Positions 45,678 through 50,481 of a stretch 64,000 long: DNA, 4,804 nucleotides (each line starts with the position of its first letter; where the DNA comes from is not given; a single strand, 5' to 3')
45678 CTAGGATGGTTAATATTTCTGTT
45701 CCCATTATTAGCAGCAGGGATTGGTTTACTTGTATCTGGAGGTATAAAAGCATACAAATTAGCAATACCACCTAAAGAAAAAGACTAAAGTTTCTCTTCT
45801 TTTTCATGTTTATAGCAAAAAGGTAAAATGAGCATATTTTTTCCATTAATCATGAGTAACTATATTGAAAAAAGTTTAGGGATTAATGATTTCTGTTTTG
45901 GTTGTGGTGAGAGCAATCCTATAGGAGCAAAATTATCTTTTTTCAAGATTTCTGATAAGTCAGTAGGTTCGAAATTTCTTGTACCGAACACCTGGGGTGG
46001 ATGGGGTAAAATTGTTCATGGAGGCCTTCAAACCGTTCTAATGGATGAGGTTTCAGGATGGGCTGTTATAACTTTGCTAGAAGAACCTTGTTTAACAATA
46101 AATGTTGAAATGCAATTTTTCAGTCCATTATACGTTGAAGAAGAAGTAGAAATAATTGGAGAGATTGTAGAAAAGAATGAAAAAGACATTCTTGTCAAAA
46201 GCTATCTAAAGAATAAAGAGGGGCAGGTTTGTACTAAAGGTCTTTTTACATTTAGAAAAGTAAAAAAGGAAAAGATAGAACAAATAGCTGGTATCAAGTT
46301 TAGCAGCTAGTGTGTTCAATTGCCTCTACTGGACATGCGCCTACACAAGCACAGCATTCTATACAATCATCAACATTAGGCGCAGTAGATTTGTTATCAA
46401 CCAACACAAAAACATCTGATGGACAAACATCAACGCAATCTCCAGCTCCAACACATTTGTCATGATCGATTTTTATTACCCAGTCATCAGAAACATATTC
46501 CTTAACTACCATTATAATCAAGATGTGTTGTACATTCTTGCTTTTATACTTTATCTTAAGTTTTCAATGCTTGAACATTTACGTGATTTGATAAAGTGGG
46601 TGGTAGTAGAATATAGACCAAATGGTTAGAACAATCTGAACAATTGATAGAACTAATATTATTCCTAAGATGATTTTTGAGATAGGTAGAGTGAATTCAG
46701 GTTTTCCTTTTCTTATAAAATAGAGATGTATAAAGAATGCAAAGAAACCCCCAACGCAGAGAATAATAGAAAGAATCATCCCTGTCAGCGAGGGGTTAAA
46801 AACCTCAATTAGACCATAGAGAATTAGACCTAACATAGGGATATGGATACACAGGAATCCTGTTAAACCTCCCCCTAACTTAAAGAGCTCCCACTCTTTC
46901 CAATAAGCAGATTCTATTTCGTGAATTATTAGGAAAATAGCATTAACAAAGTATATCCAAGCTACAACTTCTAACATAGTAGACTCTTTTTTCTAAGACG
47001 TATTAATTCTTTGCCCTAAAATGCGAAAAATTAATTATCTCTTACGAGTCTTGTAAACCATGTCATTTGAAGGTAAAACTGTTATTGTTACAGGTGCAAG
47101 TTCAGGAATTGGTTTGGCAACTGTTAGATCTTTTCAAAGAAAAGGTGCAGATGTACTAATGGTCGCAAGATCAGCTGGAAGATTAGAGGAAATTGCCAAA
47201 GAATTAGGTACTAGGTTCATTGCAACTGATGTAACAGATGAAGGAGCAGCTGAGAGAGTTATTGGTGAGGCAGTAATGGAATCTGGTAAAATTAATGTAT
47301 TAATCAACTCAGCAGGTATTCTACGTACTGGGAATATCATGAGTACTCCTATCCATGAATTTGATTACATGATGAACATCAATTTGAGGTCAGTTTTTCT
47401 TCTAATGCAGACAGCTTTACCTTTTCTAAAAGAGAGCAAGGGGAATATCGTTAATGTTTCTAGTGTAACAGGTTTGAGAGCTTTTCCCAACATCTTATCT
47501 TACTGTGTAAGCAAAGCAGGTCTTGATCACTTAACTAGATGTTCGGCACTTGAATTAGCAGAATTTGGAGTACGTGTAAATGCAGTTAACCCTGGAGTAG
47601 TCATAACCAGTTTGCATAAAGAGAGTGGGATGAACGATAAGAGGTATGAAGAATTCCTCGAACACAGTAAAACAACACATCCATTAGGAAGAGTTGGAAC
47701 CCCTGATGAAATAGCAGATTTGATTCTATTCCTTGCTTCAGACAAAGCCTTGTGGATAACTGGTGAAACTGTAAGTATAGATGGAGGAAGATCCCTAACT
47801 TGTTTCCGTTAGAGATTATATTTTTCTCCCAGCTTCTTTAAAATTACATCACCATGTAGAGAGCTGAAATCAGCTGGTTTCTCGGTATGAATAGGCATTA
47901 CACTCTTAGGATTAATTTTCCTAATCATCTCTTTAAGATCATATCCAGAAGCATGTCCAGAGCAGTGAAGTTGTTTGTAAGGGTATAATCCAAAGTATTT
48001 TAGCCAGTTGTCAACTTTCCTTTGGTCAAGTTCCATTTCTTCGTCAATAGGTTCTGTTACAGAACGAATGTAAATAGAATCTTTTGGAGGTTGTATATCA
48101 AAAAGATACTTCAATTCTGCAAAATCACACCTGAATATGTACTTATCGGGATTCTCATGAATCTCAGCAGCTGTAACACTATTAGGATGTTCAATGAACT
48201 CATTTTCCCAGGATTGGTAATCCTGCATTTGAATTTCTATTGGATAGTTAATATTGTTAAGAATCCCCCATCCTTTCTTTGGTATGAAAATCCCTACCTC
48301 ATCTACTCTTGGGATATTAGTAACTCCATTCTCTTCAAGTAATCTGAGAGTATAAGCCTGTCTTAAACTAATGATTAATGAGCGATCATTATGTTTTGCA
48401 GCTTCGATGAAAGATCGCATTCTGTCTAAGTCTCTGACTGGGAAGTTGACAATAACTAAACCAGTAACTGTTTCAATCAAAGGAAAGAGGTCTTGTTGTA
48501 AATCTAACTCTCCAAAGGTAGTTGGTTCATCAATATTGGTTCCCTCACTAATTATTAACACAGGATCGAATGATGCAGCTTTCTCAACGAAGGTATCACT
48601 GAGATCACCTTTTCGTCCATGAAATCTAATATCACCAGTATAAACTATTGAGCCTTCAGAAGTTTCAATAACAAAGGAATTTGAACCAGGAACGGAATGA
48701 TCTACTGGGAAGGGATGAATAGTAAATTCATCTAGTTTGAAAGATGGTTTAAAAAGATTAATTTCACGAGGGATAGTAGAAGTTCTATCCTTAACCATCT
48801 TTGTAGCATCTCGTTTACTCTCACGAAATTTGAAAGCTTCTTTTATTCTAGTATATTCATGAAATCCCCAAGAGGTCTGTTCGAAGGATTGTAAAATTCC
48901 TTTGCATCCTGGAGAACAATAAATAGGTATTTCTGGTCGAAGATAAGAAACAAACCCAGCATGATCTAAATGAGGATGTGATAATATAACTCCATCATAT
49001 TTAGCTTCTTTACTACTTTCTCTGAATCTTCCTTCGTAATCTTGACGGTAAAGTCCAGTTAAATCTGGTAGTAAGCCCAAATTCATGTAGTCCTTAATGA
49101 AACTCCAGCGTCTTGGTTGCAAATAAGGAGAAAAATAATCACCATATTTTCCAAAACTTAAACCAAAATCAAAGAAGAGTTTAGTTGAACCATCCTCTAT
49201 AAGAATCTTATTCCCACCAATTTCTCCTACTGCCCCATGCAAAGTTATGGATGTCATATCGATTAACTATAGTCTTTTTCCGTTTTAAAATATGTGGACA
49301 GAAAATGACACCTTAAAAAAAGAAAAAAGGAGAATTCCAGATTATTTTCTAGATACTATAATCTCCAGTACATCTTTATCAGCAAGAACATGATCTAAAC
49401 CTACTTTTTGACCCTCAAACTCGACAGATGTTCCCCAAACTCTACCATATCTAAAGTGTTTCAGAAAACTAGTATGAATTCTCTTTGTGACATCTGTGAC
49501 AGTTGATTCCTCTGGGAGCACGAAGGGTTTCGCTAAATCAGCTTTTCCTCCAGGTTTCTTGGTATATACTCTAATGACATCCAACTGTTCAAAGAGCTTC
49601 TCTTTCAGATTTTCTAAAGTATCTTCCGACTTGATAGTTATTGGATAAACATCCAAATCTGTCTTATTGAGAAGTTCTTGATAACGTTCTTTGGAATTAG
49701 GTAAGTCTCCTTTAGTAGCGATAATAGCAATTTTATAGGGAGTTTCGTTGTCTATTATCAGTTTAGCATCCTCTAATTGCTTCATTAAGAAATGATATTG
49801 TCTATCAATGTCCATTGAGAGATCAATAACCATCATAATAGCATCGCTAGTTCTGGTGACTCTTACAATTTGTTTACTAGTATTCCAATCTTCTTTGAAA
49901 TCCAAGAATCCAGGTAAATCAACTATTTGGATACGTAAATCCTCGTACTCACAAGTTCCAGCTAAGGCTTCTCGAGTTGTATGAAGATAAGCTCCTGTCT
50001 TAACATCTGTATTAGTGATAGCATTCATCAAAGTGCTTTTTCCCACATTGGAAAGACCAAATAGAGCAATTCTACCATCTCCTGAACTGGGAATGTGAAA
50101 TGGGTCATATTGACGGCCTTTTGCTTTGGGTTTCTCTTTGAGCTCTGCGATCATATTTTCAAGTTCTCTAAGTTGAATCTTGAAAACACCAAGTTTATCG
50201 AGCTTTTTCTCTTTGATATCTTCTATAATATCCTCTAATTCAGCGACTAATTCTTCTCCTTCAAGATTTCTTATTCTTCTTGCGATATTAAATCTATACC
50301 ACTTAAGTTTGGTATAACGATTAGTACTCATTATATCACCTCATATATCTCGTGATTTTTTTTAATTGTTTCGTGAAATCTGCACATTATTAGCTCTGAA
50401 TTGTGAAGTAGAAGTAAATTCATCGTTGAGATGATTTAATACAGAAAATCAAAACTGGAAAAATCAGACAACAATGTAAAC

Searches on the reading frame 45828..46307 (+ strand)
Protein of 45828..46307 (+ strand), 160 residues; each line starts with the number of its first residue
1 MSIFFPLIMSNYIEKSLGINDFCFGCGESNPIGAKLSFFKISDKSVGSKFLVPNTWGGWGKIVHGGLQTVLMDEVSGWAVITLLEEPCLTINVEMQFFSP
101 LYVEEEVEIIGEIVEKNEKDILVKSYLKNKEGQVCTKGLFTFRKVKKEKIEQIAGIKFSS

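Call 32: search_protein_families(library=pfam, proteins=[window:45828-46307:+], max_evalue=0.1)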
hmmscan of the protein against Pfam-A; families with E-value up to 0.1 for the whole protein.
window:45828-46307:+ (160 aa): 1 family
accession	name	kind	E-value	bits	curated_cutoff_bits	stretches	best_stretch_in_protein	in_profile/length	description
PF03061.28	4HBT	-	4.1e-07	30.6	20.6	1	61-135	2-78/79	Thioesterase superfamily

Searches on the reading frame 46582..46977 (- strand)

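Call 32: search_protein_families(library=pfam, proteins=[window:46582-46977:-], max_evalue=0.1)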
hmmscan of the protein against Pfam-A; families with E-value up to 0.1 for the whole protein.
window:46582-46977:- (132 aa): 2 families
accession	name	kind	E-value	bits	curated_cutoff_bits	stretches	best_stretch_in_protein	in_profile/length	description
PF20460.3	DUF6713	-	8.6e-33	113.1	27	1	6-118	2-114/117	Family of unknown function (DUF6713)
PF25093.1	DUF7807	-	0.0023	18.1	27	1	62-123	30-90/170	Family of unknown function (DUF7807)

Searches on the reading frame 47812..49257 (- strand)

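Call 32: search_protein_families(library=pfam, proteins=[window:47812-49257:-], max_evalue=0.1)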
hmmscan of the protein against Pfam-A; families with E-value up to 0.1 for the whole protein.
window:47812-49257:- (482 aa): 3 families
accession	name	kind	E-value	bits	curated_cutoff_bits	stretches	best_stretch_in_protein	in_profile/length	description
PF12706.13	Lactamase_B_2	-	5.6e-10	39.6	27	1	84-211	27-144/200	Beta-lactamase superfamily domain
PF00753.33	Lactamase_B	-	4e-08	33.9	22.7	1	83-221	40-161/196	Metallo-beta-lactamase superfamily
PF07521.17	RMMBL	-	3.8e-07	30.4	21.6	1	429-462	10-44/63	Zn-dependent metallo-hydrolase RNA specificity domain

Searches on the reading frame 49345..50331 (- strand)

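Call 32: search_protein_families(library=pfam, proteins=[window:49345-50331:-], max_evalue=0.1)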
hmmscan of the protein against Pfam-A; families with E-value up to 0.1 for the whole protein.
window:49345-50331:- (329 aa): 16 families
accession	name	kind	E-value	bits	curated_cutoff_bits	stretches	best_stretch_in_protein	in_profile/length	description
PF01926.29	MMR_HSR1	-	1.4e-21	77.1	21.9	1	87-187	1-101/113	50S ribosome-binding GTPase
PF02824.27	TGS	-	8.7e-17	61.4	22.2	1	253-325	1-59/60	TGS domain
PF02421.24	FeoB_N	-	7.1e-14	52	27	1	87-187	2-103/156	Ferrous iron transport protein B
PF03193.22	RsgA_GTPase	-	1.9e-08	34.8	30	2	87-145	108-171/174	RsgA GTPase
PF00009.33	GTP_EFTU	-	5.8e-07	29.7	26.5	1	121-228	58-150/188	Elongation factor Tu GTP binding domain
PF00025.27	Arf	-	1e-06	28.8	22.3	1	85-239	14-158/174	ADP-ribosylation factor family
PF04548.22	AIG1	-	1.4e-06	28.2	27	1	87-225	2-142/212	AIG1 family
PF00350.29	Dynamin_N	-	9e-06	26.2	27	1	88-122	1-35/168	Dynamin family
PF09439.16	SRPRB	-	0.0011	18.8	25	1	87-173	5-84/178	Signal recognition particle receptor beta subunit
PF13401.12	AAA_22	-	0.0033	18.2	27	0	84-119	4-33/130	AAA domain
PF00071.28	Ras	-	0.012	15.7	21.6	1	88-221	2-131/162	Ras family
PF00005.33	ABC_tran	-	0.021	15.9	25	1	87-142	13-67/137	ABC transporter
PF13555.12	AAA_29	-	0.021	15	27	1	80-106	17-43/61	P-loop containing region of AAA domain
PF16897.10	MMR_HSR1_Xtn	-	0.024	15.1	35.2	1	192-251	49-105/106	C-terminal region of MMR_HSR1 domain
PF00735.24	Septin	-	0.05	13.3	26.2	0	90-157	9-87/280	Septin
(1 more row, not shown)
